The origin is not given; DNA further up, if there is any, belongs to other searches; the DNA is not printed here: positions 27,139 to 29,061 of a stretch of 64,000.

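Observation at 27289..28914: A 541-aa orphan ORF inserted inside the universally conserved rnpA-yidC-jag-mnmE-mnmG-rsmG origin cluster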

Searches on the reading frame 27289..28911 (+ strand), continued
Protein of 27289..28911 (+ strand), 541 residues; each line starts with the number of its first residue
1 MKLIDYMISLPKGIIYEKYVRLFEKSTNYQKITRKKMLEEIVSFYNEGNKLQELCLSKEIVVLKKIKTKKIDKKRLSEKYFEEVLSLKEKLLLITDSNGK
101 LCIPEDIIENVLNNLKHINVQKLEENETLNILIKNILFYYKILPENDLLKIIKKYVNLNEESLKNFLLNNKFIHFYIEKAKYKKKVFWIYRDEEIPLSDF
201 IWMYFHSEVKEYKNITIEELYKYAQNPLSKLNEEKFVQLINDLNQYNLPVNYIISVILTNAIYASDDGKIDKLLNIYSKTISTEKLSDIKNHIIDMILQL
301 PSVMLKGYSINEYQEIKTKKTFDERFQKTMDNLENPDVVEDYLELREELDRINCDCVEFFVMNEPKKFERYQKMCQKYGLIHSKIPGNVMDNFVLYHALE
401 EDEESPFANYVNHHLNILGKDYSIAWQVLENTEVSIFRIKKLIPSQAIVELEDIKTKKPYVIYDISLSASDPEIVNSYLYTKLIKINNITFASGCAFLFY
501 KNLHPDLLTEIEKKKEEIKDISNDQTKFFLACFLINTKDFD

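Call 60: search_protein_families(library=pfam, proteins=[L064:5079-6284:-, L064:6410-7954:+, L064:8935-10104:-, L064:10101-11432:-, L020:5640-7175:+, L020:7605-7946:+, L020:10525-11226:+, L077:5866-7818:-, L077:9657-10574:-, L077:5032-5784:-], max_evalue=0.001)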
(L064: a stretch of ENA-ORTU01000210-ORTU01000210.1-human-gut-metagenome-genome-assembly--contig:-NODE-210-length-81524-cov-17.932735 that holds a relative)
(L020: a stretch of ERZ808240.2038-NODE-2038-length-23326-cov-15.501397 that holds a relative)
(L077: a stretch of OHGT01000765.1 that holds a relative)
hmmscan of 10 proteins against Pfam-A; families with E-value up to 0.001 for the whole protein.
L064:5079-6284:- (401 aa): 0 families

L064:6410-7954:+ (514 aa): 0 families

L064:8935-10104:- (389 aa): 2 families
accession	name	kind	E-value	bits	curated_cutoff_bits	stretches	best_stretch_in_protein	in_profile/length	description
PF01979.26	Amidohydro_1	-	5.4e-53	180.9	25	1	50-385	1-345/345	Amidohydrolase family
PF07969.17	Amidohydro_3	-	3.4e-14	53.6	29.7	1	167-385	233-471/472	Amidohydrolase family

L064:10101-11432:- (443 aa): 2 families
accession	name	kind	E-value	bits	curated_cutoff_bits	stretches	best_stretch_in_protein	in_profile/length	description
PF01979.26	Amidohydro_1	-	3.1e-51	175.1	25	1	107-442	1-345/345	Amidohydrolase family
PF07969.17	Amidohydro_3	-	1.3e-13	51.7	29.7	1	233-442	248-471/472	Amidohydrolase family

L020:5640-7175:+ (511 aa): 1 family
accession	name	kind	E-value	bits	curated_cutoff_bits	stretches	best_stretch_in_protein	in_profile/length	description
PF02810.21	SEC-C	-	1.3e-09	38.1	20.4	1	493-511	1-19/19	SEC-C motif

L020:7605-7946:+ (113 aa): 0 families

L020:10525-11226:+ (233 aa): 1 family
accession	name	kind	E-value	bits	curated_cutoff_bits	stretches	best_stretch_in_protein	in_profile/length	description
PF00696.33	AA_kinase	-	1.7e-32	113.5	24.9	1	4-211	1-234/234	Amino acid kinase family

L077:5866-7818:- (650 aa): 20 families
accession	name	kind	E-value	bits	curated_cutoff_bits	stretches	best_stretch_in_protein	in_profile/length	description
PF17871.7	AAA_lid_9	-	1.5e-18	67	22.8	1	332-410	3-79/104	AAA lid domain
PF00004.35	AAA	-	6.8e-17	62.6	21.2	1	193-323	2-125/131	ATPase family associated with various cellular activities (AAA)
PF07724.20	AAA_2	-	2.5e-13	50.8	27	0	507-593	71-164/166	AAA domain (Cdc48 subfamily)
PF13191.12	AAA_16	-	2.8e-12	47.9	32.6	1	171-269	3-142/167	AAA ATPase domain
PF05621.17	TniB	-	5e-12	46.1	22.4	1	223-327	83-185/189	Bacterial TniB protein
PF02861.25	Clp_N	-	2e-10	41.1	20.7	1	23-61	1-39/53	Clp amino terminal domain, pathogenicity island component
PF13401.12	AAA_22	-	3e-08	34.5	27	1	188-271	4-96/130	AAA domain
PF07728.20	AAA_5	-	1.4e-07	32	22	1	193-225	3-36/139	AAA domain (dynein-related subfamily)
PF08477.19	Roc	-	2.9e-06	27.9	27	0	462-501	3-42/119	Ras of Complex, Roc, domain of DAPkinase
PF05496.18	RuvB_N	-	3.6e-06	27.3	27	0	186-271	29-96/159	Holliday junction DNA helicase RuvB P-loop domain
PF00158.32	Sigma54_activat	-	1.3e-05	25.4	20.2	0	187-271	20-105/168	Sigma-54 interaction domain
PF20720.3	nSTAND3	-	1.4e-05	25.3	27.2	0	193-212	21-40/155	Novel STAND NTPase 3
PF01637.24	ATPase_2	-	2e-05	25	33.2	0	173-348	4-201/225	ATPase domain predominantly from Archaea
PF13173.12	AAA_14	-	2.8e-05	24.6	27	0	194-274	7-77/129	AAA domain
PF05729.18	NACHT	-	4.3e-05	23.8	26.7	0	193-224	4-35/167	NACHT domain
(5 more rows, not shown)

L077:9657-10574:- (305 aa): 3 families
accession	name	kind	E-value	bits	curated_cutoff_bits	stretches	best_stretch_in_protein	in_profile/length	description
PF02779.29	Transket_pyr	-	4.6e-47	160.3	27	1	3-167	2-172/174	Transketolase, pyrimidine binding domain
PF02780.25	Transketolase_C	-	2.8e-29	102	25.9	1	180-298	1-124/124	Transketolase, C-terminal domain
PF22613.1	Transketolase_C_1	-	1.9e-06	28.5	27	1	188-293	11-112/113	Transketolase-like TK C-terminal domain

L077:5032-5784:- (250 aa): 5 families
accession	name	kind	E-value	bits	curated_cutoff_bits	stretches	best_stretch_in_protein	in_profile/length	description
PF00106.31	adh_short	-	5.1e-43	147.3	26.6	1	3-186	3-189/195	short chain dehydrogenase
PF13561.12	adh_short_C2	-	3.3e-24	86.2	27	1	7-185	1-182/236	Enoyl-(Acyl carrier protein) reductase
PF08659.16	KR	-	2.5e-12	47.5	22.6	1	4-151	4-156/180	KR domain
PF01370.27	Epimerase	-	1.5e-05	25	20.9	1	3-101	1-96/240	NAD dependent epimerase/dehydratase family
PF13460.12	NAD_binding_10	-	0.00019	21.8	27.2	1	7-65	1-58/184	NAD(P)H-binding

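Call 65: search_protein_families(library=pfam, proteins=[P0058, P0061, P0064, P0067, P0068, P0085, P0080, P0093, P0014, P0017], max_evalue=1)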
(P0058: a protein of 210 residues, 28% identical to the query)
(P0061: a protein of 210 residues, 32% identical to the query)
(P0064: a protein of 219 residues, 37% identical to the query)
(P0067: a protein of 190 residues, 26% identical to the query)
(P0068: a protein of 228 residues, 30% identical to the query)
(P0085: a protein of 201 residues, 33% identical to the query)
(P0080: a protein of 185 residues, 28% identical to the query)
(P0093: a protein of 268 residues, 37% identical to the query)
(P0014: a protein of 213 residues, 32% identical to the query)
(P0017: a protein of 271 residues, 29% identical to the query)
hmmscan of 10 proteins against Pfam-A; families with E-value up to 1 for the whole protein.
P0058 (210 aa): 1 family
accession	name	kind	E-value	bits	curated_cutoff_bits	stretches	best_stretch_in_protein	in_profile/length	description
PF16828.10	GAGBD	-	0.032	14.9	27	1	58-95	76-113/152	GAG-binding domain on surface antigen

P0061 (210 aa): 1 family
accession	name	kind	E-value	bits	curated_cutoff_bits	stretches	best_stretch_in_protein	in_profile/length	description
PF15658.11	Latrotoxin_C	-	0.022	15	25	1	104-147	79-122/137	Latrotoxin C-terminal domain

P0064 (219 aa): 1 family
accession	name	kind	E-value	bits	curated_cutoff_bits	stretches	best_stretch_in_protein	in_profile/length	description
PF11651.14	P22_CoatProtein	-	0.066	12.4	24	0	62-133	91-161/423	P22 coat protein - gene protein 5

P0067 (190 aa): 1 family
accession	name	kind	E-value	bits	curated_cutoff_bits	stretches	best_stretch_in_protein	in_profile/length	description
PF05884.17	ZYG-11_interact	-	0.013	15.3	25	1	75-162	45-122/295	Interactor of ZYG-11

P0068 (228 aa): 0 families

P0085 (201 aa): 0 families

P0080 (185 aa): 0 families

P0093 (268 aa): 1 family
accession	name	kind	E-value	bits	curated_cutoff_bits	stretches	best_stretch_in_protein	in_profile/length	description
PF02810.21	SEC-C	-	1.9e-10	40.9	20.4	1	5-21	1-17/19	SEC-C motif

P0014 (213 aa): 2 families
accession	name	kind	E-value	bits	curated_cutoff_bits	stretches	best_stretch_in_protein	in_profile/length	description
PF25797.1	PDF2_C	-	0.037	13.5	27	1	94-156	95-155/241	PDF2-like, C-terminal domain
PF03588.20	Leu_Phe_trans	-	0.11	12.4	22.7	0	23-87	31-98/171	Leucyl/phenylalanyl-tRNA protein transferase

P0017 (271 aa): 0 families

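Call 66: list_cluster_members(proteins=[P0058, P0061, P0064, P0067, P0068, P0085, P0080, P0093, P0014, P0017])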
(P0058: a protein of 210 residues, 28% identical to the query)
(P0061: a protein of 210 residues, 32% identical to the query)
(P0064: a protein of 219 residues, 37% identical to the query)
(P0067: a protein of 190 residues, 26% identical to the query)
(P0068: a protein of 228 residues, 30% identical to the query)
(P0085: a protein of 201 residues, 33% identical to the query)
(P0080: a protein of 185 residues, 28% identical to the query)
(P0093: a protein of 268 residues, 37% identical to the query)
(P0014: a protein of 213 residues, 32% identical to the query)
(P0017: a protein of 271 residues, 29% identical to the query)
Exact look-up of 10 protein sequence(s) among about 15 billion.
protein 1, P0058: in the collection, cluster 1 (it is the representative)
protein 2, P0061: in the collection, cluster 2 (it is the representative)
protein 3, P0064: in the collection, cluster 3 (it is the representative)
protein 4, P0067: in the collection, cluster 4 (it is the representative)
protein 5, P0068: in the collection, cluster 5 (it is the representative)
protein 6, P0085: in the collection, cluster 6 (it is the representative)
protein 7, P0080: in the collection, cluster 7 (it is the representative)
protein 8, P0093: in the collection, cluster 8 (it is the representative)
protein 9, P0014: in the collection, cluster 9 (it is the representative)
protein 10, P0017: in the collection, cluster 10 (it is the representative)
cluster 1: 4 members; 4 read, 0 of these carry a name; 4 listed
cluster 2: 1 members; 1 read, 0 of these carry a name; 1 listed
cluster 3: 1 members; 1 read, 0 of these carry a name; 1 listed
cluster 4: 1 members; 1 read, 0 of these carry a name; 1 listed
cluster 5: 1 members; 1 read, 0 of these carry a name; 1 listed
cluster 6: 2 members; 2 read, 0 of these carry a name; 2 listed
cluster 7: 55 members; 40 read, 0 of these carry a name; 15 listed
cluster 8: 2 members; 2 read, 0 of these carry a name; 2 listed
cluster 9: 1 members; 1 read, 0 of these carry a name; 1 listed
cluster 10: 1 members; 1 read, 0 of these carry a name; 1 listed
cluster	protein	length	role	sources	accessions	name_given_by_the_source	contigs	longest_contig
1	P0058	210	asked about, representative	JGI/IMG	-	-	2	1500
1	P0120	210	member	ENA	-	-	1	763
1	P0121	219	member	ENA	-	-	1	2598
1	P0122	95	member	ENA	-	-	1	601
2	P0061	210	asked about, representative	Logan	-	-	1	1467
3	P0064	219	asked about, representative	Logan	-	-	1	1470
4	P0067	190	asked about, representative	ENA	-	-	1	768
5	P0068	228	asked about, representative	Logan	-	-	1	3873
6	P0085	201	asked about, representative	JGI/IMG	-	-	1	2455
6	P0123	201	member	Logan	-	-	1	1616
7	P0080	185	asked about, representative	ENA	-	-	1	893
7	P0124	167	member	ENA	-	-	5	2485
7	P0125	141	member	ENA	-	-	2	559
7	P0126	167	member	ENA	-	-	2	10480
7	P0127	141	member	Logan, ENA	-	-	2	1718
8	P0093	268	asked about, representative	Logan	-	-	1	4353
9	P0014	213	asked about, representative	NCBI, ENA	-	-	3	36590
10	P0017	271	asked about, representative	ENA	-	-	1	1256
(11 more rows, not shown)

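Call 68: find_homologous_proteins(query=A7, max_evalue=0.001)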
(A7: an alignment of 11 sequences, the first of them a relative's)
Query A7 (11 sequences) (210 aa, profile of the alignment): 36 proteins with E <= 0.001 among 4191 candidates.
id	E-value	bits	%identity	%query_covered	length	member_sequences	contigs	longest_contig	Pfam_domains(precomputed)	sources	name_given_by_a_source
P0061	6.2e-72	259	100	100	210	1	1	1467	PF25948.1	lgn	-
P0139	5.3e-60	220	61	99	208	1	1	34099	PF25948.1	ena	-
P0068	1.0e-54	203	22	55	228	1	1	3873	PF25948.1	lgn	-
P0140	6.0e-53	197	50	100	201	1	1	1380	PF25948.1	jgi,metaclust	metaclust:\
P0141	1.5e-52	196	48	98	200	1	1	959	PF25948.1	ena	-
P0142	3.5e-52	195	49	98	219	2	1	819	PF25948.1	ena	-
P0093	5.3e-52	194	32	40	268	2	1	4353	PF02810.22,PF25948.1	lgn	-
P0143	3.0e-51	192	45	98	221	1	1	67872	PF25948.1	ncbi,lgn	ncbi:MAG: hypothetical protein AAGA77_01530 [Bacteroidota bacterium]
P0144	1.0e-48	184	45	98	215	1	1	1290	PF25948.1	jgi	-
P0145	1.9e-46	176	45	98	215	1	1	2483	PF25948.1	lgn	-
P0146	1.3e-45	173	43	98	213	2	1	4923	PF25948.1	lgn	-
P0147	7.5e-45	171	43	97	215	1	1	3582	PF25948.1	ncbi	-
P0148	1.7e-44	170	41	100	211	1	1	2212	PF25948.1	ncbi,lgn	-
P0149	2.7e-36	143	30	55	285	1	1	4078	PF02810.22,PF25948.1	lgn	-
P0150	1.9e-34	137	28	79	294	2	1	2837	PF02810.22,PF25948.1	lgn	-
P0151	3.2e-33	133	28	53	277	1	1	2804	PF02810.22,PF25948.1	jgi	jgi:hypothetical protein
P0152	4.2e-33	133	26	59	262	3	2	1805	PF02810.22,PF25948.1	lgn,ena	-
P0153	1.2e-31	128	25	76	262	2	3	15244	PF02810.22,PF25948.1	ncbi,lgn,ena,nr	ncbi:MAG: SEC-C domain-containing protein [Bacilli bacterium]|nr:SEC-C domain-containing protein [Ba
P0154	6.4e-31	125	26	55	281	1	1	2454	PF02810.22,PF25948.1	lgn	-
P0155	2.9e-30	123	26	64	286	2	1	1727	PF02810.22,PF25948.1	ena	-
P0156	3.5e-30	123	26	64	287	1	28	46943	PF02810.22,PF25948.1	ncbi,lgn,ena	-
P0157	4.5e-30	123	26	64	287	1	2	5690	PF02810.22,PF25948.1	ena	-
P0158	7.2e-30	122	26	64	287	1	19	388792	PF02810.22,PF25948.1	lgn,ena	-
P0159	8.1e-30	122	26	64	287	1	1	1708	PF02810.22,PF25948.1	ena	-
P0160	1.5e-29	121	26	64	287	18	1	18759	PF02810.22,PF25948.1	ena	-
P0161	1.7e-29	121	26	54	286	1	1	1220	PF02810.22,PF25948.1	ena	-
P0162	2.0e-29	121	26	64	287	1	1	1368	PF02810.22,PF25948.1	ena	-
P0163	6.6e-29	119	26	64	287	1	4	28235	PF02810.22,PF25948.1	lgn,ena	-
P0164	2.3e-28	117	26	64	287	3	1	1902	PF02810.22,PF25948.1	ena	-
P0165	2.4e-27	114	48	62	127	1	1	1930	PF25948.1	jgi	-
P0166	1.4e-24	105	29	68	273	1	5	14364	PF02810.22,PF25948.1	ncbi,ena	-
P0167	9.5e-23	99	30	74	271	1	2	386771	PF02810.22,PF25948.1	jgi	jgi:SEC-C motif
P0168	2.9e-13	68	24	71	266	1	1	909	PF02810.22,PF25948.1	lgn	-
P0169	7.9e-7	47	21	51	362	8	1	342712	PF02810.22,PF25948.1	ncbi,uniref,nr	ncbi:SEC-C domain-containing protein [Metaclostridioides mangenotii]|uniref:SEC-C domain-containing 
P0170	4.4e-5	41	24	34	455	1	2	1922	PF02810.22,PF25948.1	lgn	-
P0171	5.8e-5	41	27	60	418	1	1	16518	PF02810.22,PF25948.1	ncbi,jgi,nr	ncbi:MAG: SEC-C domain-containing protein [Clostridioides sp.]|jgi:hypothetical protein|nr:SEC-C dom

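Call 69: find_encoding_contigs(protein=P0158, flank=6000, max_places=4)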
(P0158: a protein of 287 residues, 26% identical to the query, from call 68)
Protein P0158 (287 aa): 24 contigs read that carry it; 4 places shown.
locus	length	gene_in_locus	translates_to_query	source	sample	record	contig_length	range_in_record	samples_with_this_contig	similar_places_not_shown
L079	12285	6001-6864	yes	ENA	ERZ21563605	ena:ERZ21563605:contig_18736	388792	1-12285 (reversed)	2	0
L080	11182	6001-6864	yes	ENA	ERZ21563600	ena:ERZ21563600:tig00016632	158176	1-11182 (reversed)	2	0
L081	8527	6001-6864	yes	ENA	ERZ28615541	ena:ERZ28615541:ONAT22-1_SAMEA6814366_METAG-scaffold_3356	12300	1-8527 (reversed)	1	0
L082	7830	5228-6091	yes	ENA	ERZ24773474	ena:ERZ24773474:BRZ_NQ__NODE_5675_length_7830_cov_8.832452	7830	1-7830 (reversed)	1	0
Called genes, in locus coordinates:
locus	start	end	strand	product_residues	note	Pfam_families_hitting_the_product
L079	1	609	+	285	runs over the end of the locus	PF01734:Patatin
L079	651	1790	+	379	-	PF00266:Aminotran_5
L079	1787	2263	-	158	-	PF21688:FAD-depend_C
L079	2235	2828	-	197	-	PF21688:FAD-depend_C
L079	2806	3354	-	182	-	PF28550:DUF8436, PF01494:FAD_binding_3 (weak), PF03486:HI0933_like (weak)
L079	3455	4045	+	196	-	PF00899:ThiF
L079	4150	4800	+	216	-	PF06541:ABC_trans_CmpB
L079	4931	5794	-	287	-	PF13610:DDE_Tnp_IS240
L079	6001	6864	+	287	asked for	PF02810:SEC-C, PF25948:DUF7986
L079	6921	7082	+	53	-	-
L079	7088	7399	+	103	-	-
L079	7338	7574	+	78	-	-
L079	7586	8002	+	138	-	-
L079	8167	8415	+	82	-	PF12116:SpoIIID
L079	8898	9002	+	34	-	-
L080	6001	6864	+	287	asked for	PF02810:SEC-C, PF25948:DUF7986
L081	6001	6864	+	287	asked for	PF02810:SEC-C, PF25948:DUF7986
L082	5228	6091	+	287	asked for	PF02810:SEC-C, PF25948:DUF7986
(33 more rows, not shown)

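Call 70: find_encoding_contigs(protein=P0169, flank=6000, max_places=2)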
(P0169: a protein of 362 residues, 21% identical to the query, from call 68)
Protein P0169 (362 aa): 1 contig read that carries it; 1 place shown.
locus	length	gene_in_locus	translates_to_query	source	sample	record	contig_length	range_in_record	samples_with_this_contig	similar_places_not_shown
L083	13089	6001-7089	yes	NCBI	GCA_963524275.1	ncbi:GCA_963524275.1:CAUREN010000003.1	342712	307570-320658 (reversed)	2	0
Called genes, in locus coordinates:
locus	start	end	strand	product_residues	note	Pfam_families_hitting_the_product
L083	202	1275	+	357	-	PF02367:TsaE (faint), PF03193:RsgA_GTPase (faint), PF07693:KAP_NTPase (faint), PF13191:AAA_16 (faint), PF24883:NPHP3_N (faint), PF00004:AAA (faint), PF00005:ABC_tran (faint), PF20720:nSTAND3 (weak), +6 more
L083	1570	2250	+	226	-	PF14712:Snapin_Pallidin (faint), PF05949:DUF881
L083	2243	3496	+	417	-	PF00437:T2SSE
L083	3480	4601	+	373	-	PF00482:T2SSF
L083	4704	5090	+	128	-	PF07963:N_methyl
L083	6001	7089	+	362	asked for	PF02810:SEC-C, PF25948:DUF7986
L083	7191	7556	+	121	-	-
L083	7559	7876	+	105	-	-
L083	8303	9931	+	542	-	PF02690:Na_Pi_cotrans, PF01895:PhoU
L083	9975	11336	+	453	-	PF00342:PGI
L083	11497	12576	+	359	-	PF00089:Trypsin, PF13365:Trypsin_2, PF00595:PDZ (weak), PF13180:PDZ_2, PF17820:PDZ_6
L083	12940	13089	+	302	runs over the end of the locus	PF13353:Fer4_12 (weak), PF00037:Fer4 (weak), PF13484:Fer4_16 (faint), PF04055:Radical_SAM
